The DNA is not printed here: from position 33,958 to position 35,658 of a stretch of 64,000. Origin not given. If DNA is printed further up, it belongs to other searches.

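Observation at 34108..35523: DUF2971-GNAT fusion protein sitting next to a Type I R-M system: a candidate single-gene defence or toxin module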

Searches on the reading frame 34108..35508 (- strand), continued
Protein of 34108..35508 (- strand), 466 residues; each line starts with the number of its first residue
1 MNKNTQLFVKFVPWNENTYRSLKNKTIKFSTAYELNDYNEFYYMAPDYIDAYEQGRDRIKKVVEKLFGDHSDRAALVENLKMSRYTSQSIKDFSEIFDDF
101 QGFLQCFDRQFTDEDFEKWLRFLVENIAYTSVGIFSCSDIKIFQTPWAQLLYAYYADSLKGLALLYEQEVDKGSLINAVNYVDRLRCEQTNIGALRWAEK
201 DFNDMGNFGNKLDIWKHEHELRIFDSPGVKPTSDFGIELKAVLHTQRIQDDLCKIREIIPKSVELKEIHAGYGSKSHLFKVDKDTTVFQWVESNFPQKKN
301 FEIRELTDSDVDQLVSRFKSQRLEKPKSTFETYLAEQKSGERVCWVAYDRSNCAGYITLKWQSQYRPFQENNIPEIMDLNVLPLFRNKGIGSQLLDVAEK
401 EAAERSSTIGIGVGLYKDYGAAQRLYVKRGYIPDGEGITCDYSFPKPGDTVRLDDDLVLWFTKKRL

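Call 13: search_solved_structures(query=window:34108-35508:-, max_evalue=1, show_alignments=2)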
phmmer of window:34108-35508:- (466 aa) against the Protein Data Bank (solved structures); distinct sequences matched with E-value up to 1: 12.
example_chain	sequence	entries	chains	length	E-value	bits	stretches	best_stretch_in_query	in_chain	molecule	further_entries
8a9o_A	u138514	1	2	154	0.0027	20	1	376-438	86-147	DpA polyamine acetyltransferase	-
4e2a_A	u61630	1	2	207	0.0081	18.4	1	350-431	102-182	Putative acetyltransferase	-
8a9n_A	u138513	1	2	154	0.0095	18.2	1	376-438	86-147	Acetyltransferase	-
2q0y_A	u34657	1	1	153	0.019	17.1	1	354-435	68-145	GCN5-related N-acetyltransferase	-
2q04_A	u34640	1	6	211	0.049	15.8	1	345-402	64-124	Acetoin utilization protein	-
1u6m_A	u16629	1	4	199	0.068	15.3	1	379-431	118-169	acetyltransferase, GNAT family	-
2ge3_A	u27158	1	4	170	0.12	14.5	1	377-436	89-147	probable acetyltransferase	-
2ae6_A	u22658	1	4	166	0.2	13.8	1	329-434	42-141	acetyltransferase, GNAT family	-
1ghe_A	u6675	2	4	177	0.25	13.5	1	336-405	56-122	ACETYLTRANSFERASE | TABTOXIN RESISTANCE PROTEIN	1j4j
1vkc_A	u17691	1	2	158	0.3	13.2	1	323-431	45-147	putative acetyl transferase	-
6ag5_A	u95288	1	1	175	0.52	12.4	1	299-404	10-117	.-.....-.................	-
2igp_A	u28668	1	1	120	0.84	11.7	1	76-130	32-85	Retinoblastoma-associated protein HEC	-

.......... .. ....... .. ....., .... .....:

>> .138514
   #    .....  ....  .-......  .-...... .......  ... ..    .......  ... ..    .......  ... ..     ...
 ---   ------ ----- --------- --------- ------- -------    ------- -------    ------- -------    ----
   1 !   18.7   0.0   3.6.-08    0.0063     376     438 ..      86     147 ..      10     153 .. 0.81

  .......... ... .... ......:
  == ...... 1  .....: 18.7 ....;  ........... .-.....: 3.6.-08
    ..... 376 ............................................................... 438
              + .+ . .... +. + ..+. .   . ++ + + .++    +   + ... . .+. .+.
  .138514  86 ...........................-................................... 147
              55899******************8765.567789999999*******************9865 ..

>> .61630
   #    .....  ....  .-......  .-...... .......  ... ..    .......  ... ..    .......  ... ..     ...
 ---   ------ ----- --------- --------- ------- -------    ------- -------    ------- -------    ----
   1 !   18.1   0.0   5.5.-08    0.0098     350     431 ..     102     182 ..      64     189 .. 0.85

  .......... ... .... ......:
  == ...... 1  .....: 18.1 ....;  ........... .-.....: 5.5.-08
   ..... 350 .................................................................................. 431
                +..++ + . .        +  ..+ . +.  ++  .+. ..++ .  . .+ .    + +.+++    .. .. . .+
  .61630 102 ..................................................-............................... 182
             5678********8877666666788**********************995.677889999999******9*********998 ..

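Call 18: search_protein_families(library=padloc, proteins=[P0002, P0003, P0004], max_evalue=0.01)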
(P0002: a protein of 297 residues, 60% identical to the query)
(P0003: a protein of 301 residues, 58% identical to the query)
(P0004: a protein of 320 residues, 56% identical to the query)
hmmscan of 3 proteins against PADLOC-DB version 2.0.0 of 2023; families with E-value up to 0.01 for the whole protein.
P0002 (297 aa): 2 families
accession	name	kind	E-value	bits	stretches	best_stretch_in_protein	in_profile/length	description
PDLC04991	PDC-S31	-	1.9e-10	38.8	1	142-259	72-178/208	-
PDLC04990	PDC-S31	-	4.7e-10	37.7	1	6-227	11-202/259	-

P0003 (301 aa): 2 families
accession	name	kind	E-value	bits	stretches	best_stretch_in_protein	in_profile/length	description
PDLC04990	PDC-S31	-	1.8e-12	45.6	1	6-249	11-222/259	-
PDLC04991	PDC-S31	-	1.3e-11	42.6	1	141-263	69-180/208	-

P0004 (320 aa): 2 families
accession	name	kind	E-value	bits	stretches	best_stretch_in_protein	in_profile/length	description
PDLC04991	PDC-S31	-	3.4e-12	44.5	1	162-280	75-182/208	-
PDLC04990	PDC-S31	-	5.9e-12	43.9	1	25-247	10-205/259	-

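Call 27: find_encoding_contigs(protein=P0003, flank=10000, max_places=3)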
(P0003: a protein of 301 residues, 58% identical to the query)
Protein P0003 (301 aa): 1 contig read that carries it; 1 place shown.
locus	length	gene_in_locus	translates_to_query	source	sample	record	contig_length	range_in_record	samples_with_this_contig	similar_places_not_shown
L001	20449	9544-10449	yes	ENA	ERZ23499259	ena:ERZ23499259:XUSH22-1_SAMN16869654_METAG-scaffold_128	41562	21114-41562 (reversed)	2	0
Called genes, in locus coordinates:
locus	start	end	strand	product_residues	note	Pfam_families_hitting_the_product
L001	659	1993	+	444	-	PF21088:MS_channel_1st, PF00924:MS_channel_2nd, PF21082:MS_channel_3rd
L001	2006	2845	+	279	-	PF01149:Fapy_DNA_glyco, PF06831:H2TH, PF06827:zf-FPG_IleRS (weak)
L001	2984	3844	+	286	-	-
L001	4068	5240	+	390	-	PF05525:Branch_AA_trans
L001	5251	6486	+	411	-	PF05525:Branch_AA_trans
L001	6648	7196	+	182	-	PF06242:TrcR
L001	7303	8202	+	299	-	-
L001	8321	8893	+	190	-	PF02482:Ribosomal_S30AE, PF16321:Ribosom_S30AE_C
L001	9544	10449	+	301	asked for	-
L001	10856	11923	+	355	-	PF13650:Asp_protease_2, PF13975:gag-asp_proteas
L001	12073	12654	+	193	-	-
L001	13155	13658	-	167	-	PF13776:DUF4172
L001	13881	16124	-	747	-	PF04320:YggL_50S_bp (faint), PF13565:HTH_32 (faint), PF01189:Methyltr_RsmB-F (faint), PF08863:YolD (faint), PF26069:DUF8026 (faint), PF17035:BET (faint)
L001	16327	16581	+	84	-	-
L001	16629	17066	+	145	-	PF13384:HTH_23 (weak)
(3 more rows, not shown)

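Call 28: find_encoding_contigs(protein=P0004, flank=8000, max_places=2)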
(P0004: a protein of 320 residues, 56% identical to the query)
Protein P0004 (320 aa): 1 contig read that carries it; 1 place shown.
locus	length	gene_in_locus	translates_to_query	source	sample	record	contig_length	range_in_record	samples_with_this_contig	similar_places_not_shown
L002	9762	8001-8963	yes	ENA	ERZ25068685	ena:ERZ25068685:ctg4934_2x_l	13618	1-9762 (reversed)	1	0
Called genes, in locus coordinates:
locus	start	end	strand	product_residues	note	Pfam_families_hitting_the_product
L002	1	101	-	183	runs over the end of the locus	-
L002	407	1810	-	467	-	PF03389:MobA_MobL, PF13604:AAA_30, PF13245:AAA_19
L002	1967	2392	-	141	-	PF14284:PcfJ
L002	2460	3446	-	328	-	-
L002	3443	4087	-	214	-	PF00472:RF-1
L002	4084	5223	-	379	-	PF01139:RtcB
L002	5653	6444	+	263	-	PF12686:DUF3800 (faint)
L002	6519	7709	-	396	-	PF13784:Fic_N, PF02661:Fic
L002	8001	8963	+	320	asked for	-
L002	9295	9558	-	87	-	-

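Call 46: find_encoding_contigs(protein=P0001, flank=10000, max_places=2)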
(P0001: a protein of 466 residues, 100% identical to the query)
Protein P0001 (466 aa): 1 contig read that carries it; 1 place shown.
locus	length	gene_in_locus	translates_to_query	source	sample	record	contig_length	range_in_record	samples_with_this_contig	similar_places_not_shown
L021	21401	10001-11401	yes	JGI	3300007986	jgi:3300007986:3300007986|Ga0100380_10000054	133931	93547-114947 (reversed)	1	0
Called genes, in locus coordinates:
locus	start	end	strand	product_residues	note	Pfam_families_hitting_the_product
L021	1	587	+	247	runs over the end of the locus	PF00588:SpoU_methylase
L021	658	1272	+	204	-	PF00163:Ribosomal_S4, PF22421:SYY_C-terminal (faint), PF01479:S4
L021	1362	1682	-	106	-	-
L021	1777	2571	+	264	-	PF04378:RsmJ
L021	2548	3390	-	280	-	PF04116:FA_hydroxylase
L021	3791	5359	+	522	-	PF12161:HsdM_N, PF07669:Eco57I (faint), PF02384:N6_Mtase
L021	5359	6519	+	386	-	-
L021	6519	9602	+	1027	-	PF04313:HSDR_N, PF00270:DEAD, PF04851:ResIII, PF18766:SWI2_SNF2, PF22679:T1R_D3-like, PF12008:EcoR124_C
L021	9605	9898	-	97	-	PF13358:DDE_3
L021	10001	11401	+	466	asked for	PF13673:Acetyltransf_10 (weak), PF00583:Acetyltransf_1, PF13508:Acetyltransf_7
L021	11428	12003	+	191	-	PF07894:SACK1 (faint), PF13091:PLDc_2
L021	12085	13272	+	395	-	PF00890:FAD_binding_2, PF01134:GIDA (faint), PF01266:DAO (weak), PF03486:HI0933_like, PF07992:Pyr_redox_2 (weak), PF12831:FAD_oxidored, PF13450:NAD_binding_8 (weak), PF22780:HI0933_like_1st, +1 more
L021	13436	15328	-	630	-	PF02129:Peptidase_S15, PF00561:Abhydrolase_1 (faint), PF01738:DLH, PF07859:Abhydrolase_3 (faint), PF12146:Hydrolase_4 (weak), PF12697:Abhydrolase_6 (weak), PF20434:BD-FAE, PF00326:Peptidase_S9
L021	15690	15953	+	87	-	PF01649:Ribosomal_S20p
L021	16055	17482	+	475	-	PF11638:DnaA_N, PF00308:Bac_DnaA, PF01695:IstB_IS21 (weak), PF00004:AAA (weak), PF08299:Bac_DnaA_C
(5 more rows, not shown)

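Call 55: find_encoding_contigs(protein=P0092, flank=6000, max_places=2)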
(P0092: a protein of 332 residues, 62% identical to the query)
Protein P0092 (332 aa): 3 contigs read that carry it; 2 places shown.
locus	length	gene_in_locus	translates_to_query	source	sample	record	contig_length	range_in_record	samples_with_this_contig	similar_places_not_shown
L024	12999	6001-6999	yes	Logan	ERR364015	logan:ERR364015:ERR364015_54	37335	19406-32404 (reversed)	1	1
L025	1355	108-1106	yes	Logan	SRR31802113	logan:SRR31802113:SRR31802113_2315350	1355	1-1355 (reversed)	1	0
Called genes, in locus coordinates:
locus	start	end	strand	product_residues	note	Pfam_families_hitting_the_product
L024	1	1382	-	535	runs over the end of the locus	PF13302:Acetyltransf_3, PF13523:Acetyltransf_8, PF00583:Acetyltransf_1 (weak), PF14534:DUF4440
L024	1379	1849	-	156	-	PF12802:MarR_2 (weak), PF01047:MarR (weak)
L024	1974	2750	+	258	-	PF00106:adh_short, PF08659:KR, PF23441:SDR (weak), PF13561:adh_short_C2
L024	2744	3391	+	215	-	PF00132:Hexapep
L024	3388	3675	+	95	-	-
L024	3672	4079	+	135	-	PF00583:Acetyltransf_1, PF13673:Acetyltransf_10, PF13508:Acetyltransf_7, PF08445:FR47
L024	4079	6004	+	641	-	PF01636:APH, PF04229:GrpB, PF00583:Acetyltransf_1, PF23209:IDM1_C (weak)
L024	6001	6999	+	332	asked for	PF00583:Acetyltransf_1, PF13508:Acetyltransf_7 (weak), PF17013:Acetyltransf_15 (faint), PF00583:Acetyltransf_1, PF13673:Acetyltransf_10 (weak), PF13508:Acetyltransf_7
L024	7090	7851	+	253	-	PF00376:MerR, PF12728:HTH_17 (faint), PF13411:MerR_1, PF07739:TipAS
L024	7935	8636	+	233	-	PF04199:Cyclase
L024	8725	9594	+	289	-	PF00144:Beta-lactamase, PF13354:Beta-lactamase2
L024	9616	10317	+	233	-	PF07224:Chlorophyllase (weak), PF02230:Abhydrolase_2 (faint), PF03403:PAF-AH_p_II (faint), PF20434:BD-FAE (faint), PF12146:Hydrolase_4 (weak), PF00561:Abhydrolase_1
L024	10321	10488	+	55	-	-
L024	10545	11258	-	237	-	PF00376:MerR, PF13411:MerR_1, PF07739:TipAS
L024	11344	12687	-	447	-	PF01554:MatE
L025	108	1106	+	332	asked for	PF00583:Acetyltransf_1, PF13508:Acetyltransf_7 (weak), PF17013:Acetyltransf_15 (faint), PF00583:Acetyltransf_1, PF13673:Acetyltransf_10 (weak), PF13508:Acetyltransf_7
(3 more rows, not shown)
